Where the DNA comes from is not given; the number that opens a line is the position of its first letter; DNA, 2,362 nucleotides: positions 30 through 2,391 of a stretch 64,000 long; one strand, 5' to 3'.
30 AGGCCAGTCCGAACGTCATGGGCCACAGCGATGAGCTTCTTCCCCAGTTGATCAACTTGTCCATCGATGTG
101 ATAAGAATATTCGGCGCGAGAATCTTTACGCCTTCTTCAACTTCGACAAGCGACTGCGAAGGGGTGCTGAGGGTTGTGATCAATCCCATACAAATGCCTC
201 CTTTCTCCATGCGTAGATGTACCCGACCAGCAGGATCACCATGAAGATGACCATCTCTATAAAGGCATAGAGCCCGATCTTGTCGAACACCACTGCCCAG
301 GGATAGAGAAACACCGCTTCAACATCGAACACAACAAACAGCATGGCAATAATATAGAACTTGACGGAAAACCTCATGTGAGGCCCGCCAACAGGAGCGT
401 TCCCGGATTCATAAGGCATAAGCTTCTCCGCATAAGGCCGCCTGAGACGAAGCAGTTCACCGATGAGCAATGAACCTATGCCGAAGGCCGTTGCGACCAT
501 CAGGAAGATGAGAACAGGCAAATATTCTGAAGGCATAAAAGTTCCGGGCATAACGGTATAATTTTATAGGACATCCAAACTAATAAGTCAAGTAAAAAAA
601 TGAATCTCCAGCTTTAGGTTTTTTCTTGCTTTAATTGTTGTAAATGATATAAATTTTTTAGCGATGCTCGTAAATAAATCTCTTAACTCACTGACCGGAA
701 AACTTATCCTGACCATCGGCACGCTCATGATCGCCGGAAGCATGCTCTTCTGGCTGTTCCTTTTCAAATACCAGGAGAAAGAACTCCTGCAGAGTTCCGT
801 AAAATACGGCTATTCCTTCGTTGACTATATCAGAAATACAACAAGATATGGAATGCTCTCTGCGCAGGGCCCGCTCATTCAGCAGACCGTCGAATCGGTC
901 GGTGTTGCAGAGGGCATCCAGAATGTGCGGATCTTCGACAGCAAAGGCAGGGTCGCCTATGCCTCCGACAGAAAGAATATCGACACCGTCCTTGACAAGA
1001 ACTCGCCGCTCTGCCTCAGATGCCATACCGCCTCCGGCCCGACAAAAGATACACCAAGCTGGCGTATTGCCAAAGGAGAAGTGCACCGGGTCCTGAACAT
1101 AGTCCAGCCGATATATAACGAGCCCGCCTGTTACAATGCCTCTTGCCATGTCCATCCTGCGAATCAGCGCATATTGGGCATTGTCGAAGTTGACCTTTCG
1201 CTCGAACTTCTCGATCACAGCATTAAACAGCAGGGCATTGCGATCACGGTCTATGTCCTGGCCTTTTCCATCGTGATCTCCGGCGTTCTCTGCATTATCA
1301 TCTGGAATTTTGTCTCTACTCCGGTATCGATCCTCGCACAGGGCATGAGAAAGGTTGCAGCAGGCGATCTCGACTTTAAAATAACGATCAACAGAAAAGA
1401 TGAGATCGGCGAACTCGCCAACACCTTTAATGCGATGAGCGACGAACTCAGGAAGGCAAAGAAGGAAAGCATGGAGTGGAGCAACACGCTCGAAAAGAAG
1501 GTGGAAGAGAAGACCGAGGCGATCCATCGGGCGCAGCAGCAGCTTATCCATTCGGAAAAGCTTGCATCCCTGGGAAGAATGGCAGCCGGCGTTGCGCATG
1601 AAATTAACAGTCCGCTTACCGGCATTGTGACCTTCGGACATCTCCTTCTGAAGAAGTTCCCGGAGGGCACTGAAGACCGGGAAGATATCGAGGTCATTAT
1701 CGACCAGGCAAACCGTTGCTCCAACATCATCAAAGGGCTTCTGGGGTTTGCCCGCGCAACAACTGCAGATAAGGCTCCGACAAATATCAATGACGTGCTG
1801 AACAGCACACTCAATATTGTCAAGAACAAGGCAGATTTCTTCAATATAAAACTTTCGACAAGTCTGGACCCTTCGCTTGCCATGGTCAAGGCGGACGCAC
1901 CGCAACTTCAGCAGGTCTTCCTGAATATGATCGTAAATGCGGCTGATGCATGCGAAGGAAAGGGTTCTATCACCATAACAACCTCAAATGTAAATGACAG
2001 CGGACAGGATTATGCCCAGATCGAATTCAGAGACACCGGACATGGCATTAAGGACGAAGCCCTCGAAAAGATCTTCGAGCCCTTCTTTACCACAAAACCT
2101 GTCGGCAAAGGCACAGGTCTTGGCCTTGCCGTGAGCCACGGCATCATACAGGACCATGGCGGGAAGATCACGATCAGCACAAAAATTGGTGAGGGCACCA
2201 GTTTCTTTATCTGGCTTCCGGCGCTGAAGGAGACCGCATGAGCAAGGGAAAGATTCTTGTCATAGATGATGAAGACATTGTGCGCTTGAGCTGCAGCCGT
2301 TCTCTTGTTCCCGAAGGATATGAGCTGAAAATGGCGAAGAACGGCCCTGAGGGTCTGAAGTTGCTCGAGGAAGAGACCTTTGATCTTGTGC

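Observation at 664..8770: Two-component phosphorelay wired into a stand-alone NuoEFG-type NADH-dehydrogenase module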

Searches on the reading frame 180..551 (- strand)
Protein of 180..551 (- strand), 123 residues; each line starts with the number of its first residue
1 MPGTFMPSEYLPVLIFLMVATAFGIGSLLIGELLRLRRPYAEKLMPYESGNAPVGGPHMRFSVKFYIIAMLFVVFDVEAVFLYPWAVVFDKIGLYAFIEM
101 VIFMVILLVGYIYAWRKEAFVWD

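Call 3: search_protein_families(library=pfam, proteins=[window:180-551:-], max_evalue=0.01)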
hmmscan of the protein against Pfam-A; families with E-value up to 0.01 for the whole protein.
window:180-551:- (123 aa): 1 family
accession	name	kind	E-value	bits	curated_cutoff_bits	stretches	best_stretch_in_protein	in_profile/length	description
PF00507.24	Oxidored_q4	-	1e-36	125.5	23.3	1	27-122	4-99/99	NADH-ubiquinone/plastoquinone oxidoreductase, chain 3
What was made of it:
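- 180..551 (-): nuoA, first gene of the divergent complex I operon. Pfam Oxidored_q4 E 1e-36 (call 3).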

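Call 4: search_protein_families(library=ncbifam, proteins=[window:180-551:-], max_evalue=0.001)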
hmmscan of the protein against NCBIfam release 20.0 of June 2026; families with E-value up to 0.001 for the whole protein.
window:180-551:- (123 aa): 7 families
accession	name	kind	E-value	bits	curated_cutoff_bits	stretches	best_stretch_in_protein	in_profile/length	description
NF005839.0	PRK07756.1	equivalog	8.5e-40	135.8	163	1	8-122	7-121/122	NADH-quinone oxidoreductase subunit A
NF005922.0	PRK07928.1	equivalog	6.2e-34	117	155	1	9-123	3-119/119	NADH-quinone oxidoreductase subunit A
NF006303.0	PRK08489.1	equivalog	3.6e-28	98.7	145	1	10-122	10-125/129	NAD(P)H-quinone oxidoreductase subunit 3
NF005022.0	PRK06432.1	equivalog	7.3e-16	58.5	164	1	43-122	70-149/151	NADH dehydrogenase subunit A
NF004727.0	PRK06073.1-2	equivalog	4.2e-06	26.9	101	1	13-114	7-104/120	NADH dehydrogenase subunit A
NF004726.0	PRK06073.1-1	equivalog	4.1e-05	23.7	150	1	12-109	13-106/129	NADH dehydrogenase subunit A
NF004729.0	PRK06073.1-5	equivalog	0.00047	20.2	94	1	14-108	16-118/134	NADH dehydrogenase subunit A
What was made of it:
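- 180..551 (-): NCBIfam NuoA E 8.5e-40, below its curated cutoff (call 4).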

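Call 18: find_encoding_contigs(protein=window:180-551:-, flank=10000, max_places=6)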
Protein window:180-551:- (123 aa): no gene with exactly this product is on record in the collection.

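Call 20: find_encoding_contigs(protein=window:180-536:-, flank=10000, max_places=6)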
Protein window:180-536:- (118 aa): 2 contigs read that carry it; 2 places shown.
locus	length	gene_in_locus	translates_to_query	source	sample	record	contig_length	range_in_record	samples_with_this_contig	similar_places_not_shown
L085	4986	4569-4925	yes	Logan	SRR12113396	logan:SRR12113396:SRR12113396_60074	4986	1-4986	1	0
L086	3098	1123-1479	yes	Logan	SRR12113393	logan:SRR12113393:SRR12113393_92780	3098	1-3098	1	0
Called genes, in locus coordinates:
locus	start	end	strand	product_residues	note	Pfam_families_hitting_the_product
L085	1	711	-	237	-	?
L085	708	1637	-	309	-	PF00072:Response_reg, PF01257:2Fe-2S_thioredx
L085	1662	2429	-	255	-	PF00072:Response_reg, PF01597:GCV_H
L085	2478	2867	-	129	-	PF00072:Response_reg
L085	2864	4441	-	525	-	PF00672:HAMP, PF00512:HisKA, PF02518:HATPase_c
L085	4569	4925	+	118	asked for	PF00507:Oxidored_q4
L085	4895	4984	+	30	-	?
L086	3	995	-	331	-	?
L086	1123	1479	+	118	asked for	PF00507:Oxidored_q4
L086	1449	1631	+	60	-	-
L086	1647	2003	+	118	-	PF01058:Oxidored_q6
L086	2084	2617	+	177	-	PF00329:Complex1_30kDa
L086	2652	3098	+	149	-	?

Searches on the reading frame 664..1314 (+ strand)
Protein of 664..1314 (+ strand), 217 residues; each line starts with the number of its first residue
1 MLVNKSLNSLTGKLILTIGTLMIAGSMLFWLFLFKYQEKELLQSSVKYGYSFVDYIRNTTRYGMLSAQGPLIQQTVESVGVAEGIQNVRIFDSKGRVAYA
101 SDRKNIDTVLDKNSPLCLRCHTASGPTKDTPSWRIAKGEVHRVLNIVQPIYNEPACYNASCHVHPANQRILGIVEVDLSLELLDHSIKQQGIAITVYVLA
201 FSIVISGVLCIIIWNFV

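Call 55: search_protein_families(library=pfam, proteins=[window:664-1314:+], max_evalue=1)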
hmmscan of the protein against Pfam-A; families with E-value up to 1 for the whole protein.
seq(217 aa): 3 families
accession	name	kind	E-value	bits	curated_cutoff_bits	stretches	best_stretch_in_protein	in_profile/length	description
PF23846.1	Cache_WalK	-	0.0065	17.3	27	1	72-153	2-80/92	WalK sensor protein kinase Chache domain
PF21563.3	Mcp40H-20_sensor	-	0.013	16.2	27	1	64-181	11-112/112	Methyl-accepting chemotaxis sensory transducer, class 40H, sensor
PF02743.24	dCache_1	-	0.076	13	45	0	141-199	126-171/240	Cache domain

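Call 77: find_homologous_proteins(query=window:664-1314:+, max_evalue=0.001)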
Query seq(217 aa) (217 aa): 15 proteins with E <= 0.001 among 244 candidates.
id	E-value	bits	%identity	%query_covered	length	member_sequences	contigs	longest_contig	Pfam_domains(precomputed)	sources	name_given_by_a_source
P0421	5.5e-93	329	67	100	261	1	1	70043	-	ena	-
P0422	3.6e-92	326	66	100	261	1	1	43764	PF00672.31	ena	-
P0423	1.9e-91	323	66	100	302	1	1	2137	PF00672.31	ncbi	ncbi:MAG: HAMP domain-containing protein, partial [Nitrospiraceae bacterium]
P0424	4.3e-86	306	63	100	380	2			PF00672.31,PF00512.32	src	-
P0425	3.2e-85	303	62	100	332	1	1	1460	PF00672.31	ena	-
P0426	9.6e-73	262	57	98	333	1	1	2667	PF00672.31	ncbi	ncbi:MAG TPA: HAMP domain-containing protein, partial [Dissulfurispiraceae bacterium]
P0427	5.4e-65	237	76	66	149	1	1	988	-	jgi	jgi:hypothetical protein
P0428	2.6e-60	222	72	63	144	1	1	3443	-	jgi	-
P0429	8.3e-49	184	62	63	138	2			-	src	-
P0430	1.2e-46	177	63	64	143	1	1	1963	-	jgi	-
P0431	5.1e-41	159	58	57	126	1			-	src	-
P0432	3.8e-27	113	31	93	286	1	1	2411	-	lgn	-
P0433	3.4e-26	110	29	93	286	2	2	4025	-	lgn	-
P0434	8.8e-26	109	30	95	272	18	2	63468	-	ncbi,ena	-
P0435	1.3e-14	72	85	22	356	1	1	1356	PF00672.31,PF02518.32,PF00512.32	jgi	jgi:two-component system NtrC family sensor kinase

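Call 84: predict_structure(alignment_id=A2)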
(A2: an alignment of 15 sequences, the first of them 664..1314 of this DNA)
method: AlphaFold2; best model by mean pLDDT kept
length: 217 residues; sequences in the alignment: 15
mean_pLDDT: 78.6   pTM: 0.66
mean pLDDT of the five models: 78.6, 76.5, 74.7, 74.4, 74.2
residues with pLDDT >= 90: 37; 70-90: 130; 50-70: 33; < 50: 17
segments of 3 or more residues with pLDDT < 50: 1-3, 120-128, 159-162
pLDDT, mean of each block of 10 residues (from residue 1): 56 78 87 91 90 88 81 89 87 83 83 56 46 80 86 60 58 88 89 90 85 75
secondary structure, 60 per line:
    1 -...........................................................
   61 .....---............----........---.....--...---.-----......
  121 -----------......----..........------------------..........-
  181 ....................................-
elements in order: H2-65 H69-80 E85-92 E96-100 H115-120 E132-137 E142-151 E170-179 H181-216

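Call 87: fold_search(model_id=the predicted structure, library=pdb)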
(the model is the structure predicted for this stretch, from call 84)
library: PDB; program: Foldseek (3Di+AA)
matches with E <= 10: 488; with E <= 0.001: 32
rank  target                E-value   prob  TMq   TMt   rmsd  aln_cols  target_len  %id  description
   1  9a5d_A                6.3e-07  1.00  0.64  0.25   4.3       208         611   13  Integrative model of WALK-YYCH by crosslinking MS and deep learning (released 2024-09-18)
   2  7dud_A                9.2e-06  1.00  0.54  0.78   2.5       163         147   11  Crystal Structure of erWalK (released 2022-01-19)
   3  5is1                  1.6e-05  1.00  0.48  0.70   3.6       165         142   12  Crystal structure of the extracellular domain of sensor histidine kinase YycG from Staphylococcus aureus at 2.0 Angstrom (released 2016-07-20)
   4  4ywz_B                1.8e-05  1.00  0.55  0.79   2.4       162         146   12  Crystal structure of the extracellular receptor domain of the essential sensor kinase WalK from Staphylococcus aureus (released 2016-03-30)
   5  4ywz_A                2.4e-05  1.00  0.54  0.77   2.6       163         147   11  Crystal structure of the extracellular receptor domain of the essential sensor kinase WalK from Staphylococcus aureus (released 2016-03-30)
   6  4jgq_B                4.1e-05  1.00  0.39  0.41   8.2       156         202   10  The crystal structure of sporulation kinase D mutant sensor domain, r131a, from Bacillus subtilis subsp in co-crystall (released 2013-05-15)
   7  3by9_B                6.3e-05  1.00  0.37  0.32   4.4       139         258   19  Crystal structure of the V. cholerae Histidine Kinase DctB Sensor Domain (released 2008-08-12)
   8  4jgq_A                8.0e-05  1.00  0.40  0.42   7.7       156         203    9  The crystal structure of sporulation kinase D mutant sensor domain, r131a, from Bacillus subtilis subsp in co-crystall (released 2013-05-15)
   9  3by9_A                8.5e-05  1.00  0.38  0.32   4.0       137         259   18  Crystal structure of the V. cholerae Histidine Kinase DctB Sensor Domain (released 2008-08-12)
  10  4jgr_B                8.5e-05  1.00  0.40  0.42   8.1       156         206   10  The crystal structure of sporulation kinase D mutant sensor domain, R131A, from Bacillus subtilis subsp at 2.4A resolu (released 2013-05-15)
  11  4jgr_A                8.5e-05  1.00  0.37  0.40   8.3       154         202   10  The crystal structure of sporulation kinase D mutant sensor domain, R131A, from Bacillus subtilis subsp at 2.4A resolu (released 2013-05-15)
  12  4jgo_B                9.0e-05  1.00  0.38  0.39   7.8       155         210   12  The crystal structure of sporulation kinase d sensor domain from Bacillus subtilis subsp. (released 2013-05-15)
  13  4jgo_A                1.0e-04  1.00  0.37  0.39   8.0       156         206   10  The crystal structure of sporulation kinase d sensor domain from Bacillus subtilis subsp. (released 2013-05-15)
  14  2j80_B                1.1e-04  1.00  0.37  0.59   4.1       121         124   14  Structure of Citrate-bound Periplasmic Domain of Sensor Histidine Kinase CitA (released 2007-10-23)
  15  1p0z_A                1.2e-04  1.00  0.37  0.57   3.9       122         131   15  Sensor Kinase CitA binding domain (released 2003-08-19)
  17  3b42_B                1.3e-04  1.00  0.31  0.50  14.6       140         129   16  Periplasmic sensor domain of chemotaxis protein GSU0935 (released 2008-04-08)
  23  3b42_A                2.1e-04  1.00  0.31  0.50  14.9       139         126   17  Periplasmic sensor domain of chemotaxis protein GSU0935 (released 2008-04-08)
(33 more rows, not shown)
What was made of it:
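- On Heme-c periplasmic PAS sensors (GSU0935/GSU0582 type): Foldseek matches to WalK, CitA, DcuS and DctB, and to 3b42 (call 87).
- Closest known: Periplasmic heme-c PAS sensor domains of Geobacter GSU0935 and GSU0582. Same: 3b42 appears among the Foldseek matches (call 87).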

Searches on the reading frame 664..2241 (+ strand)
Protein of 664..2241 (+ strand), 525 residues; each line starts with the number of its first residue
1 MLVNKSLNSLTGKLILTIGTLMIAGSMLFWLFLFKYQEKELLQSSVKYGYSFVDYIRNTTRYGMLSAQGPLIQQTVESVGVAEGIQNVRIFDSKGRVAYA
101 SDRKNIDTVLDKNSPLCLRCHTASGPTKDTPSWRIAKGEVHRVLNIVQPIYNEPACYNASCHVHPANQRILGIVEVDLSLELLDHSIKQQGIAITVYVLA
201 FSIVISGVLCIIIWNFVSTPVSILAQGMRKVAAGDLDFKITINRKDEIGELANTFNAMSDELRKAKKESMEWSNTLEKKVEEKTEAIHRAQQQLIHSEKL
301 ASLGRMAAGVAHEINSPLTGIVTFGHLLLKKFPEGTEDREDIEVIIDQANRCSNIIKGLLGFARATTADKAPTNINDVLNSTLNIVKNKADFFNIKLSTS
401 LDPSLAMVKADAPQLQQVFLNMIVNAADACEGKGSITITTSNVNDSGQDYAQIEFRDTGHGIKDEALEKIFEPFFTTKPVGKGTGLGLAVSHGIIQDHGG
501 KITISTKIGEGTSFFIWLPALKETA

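Call 3: search_protein_families(library=pfam, proteins=[window:664-2241:+], max_evalue=0.01)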
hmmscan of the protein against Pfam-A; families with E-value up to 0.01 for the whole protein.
window:664-2241:+ (525 aa): 3 families
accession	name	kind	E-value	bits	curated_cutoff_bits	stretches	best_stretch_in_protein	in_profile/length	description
PF02518.31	HATPase_c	-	6.6e-26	91.4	26.4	1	411-520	2-109/111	Histidine kinase-, DNA gyrase B-, and HSP90-like ATPase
PF00672.30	HAMP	-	8.3e-15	55.3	25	1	216-263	5-52/53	HAMP domain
PF00512.31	HisKA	-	3e-14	53.2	26.9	1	303-366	2-64/66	His Kinase A (phospho-acceptor) domain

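Call 4: search_protein_families(library=ncbifam, proteins=[window:664-2241:+], max_evalue=0.001)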
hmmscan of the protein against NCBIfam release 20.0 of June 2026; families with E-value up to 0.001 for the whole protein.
window:664-2241:+ (525 aa): 89 families (the best 25 are shown)
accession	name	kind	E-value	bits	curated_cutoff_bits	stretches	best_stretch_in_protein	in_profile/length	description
NF008468.0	PRK11360.1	equivalog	1.7e-72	244.7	646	2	287-522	380-610/616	two-component system sensor histidine kinase AtoS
NF007688.0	PRK10364.1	equivalog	7.1e-62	209.6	479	1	289-520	226-451/460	two-component system sensor histidine kinase ZraS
NF010411.0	PRK13837.1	equivalog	4.8e-55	186.9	647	1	284-522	431-677/828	two-component system VirA-like sensor kinase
NF038348.1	T2SS_HK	subfamily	3.5e-54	184.2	450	2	342-519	401-572/574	histidine kinase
NF046020.1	HisKinCckABruc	equivalog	1.5e-52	178.5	1000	1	290-521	467-708/868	cell cycle histidine kinase CckA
NF046026.1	HisKinCckACaul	equivalog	1.7e-47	162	1000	1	290-524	289-536/678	cell cycle histidine kinase CckA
NF033092.0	HK_WalK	equivalog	2.7e-45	155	725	2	307-519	376-593/594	cell wall metabolism sensor histidine kinase WalK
NF052574.1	HisKinEspCMyxo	equivalog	6.7e-43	146.9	1200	1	286-522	400-639/785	serine histidine kinase EspC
NF047466.1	hybrid_RR_LvrB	exception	5.6e-40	137.7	500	1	262-520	116-376/377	hybrid histidine kinase/response regulator LvrB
NF046044.1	PnpS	equivalog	1.9e-39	135.8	400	1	308-519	175-390/390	two-component system histidine kinase PnpS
NF010076.0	PRK13557.1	subfamily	1.4e-38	132.6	631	1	289-523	149-397/540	histidine kinase famiy protein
NF052573.1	HisKinEspAMyxo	equivalog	3.1e-38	131.3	1400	1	288-522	369-613/755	serine histidine kinase EspA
NF053867.1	SprKinKinDBac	equivalog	7.4e-37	126.9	775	1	297-522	280-499/500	sporulation kinase KinD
NF011874.0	PRK15347.1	equivalog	3.6e-36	124.6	852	1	181-520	290-614/921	two component system sensor kinase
TIGR02956.1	TMAO_torS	equivalog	6.7e-36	123.8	676.5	1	190-519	330-681/967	TMAO reductase system sensor histidine kinase/response regulator TorS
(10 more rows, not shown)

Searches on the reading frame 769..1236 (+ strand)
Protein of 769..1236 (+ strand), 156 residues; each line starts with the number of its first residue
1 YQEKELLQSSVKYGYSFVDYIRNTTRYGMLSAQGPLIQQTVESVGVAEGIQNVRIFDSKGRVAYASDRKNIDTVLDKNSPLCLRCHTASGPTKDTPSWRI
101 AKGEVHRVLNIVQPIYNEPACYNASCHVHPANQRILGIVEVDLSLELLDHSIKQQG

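Call 68: search_solved_structures(query=window:769-1236:+, max_evalue=10)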
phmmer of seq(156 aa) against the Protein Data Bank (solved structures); distinct sequences matched with E-value up to 10: 1.
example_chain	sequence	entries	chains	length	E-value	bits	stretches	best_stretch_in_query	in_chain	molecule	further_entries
4u8u_N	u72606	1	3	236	0.49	13.7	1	37-111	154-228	Linker L2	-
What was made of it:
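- On Heme-c periplasmic PAS sensors (GSU0935/GSU0582 type): There is no sequence similarity to solved examples (call 68).
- Closest known: Periplasmic heme-c PAS sensor domains of Geobacter GSU0935 and GSU0582. Different: No detectable sequence similarity (call 68).
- Tried and rejected: The PDB sequence search gave nothing (call 68).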
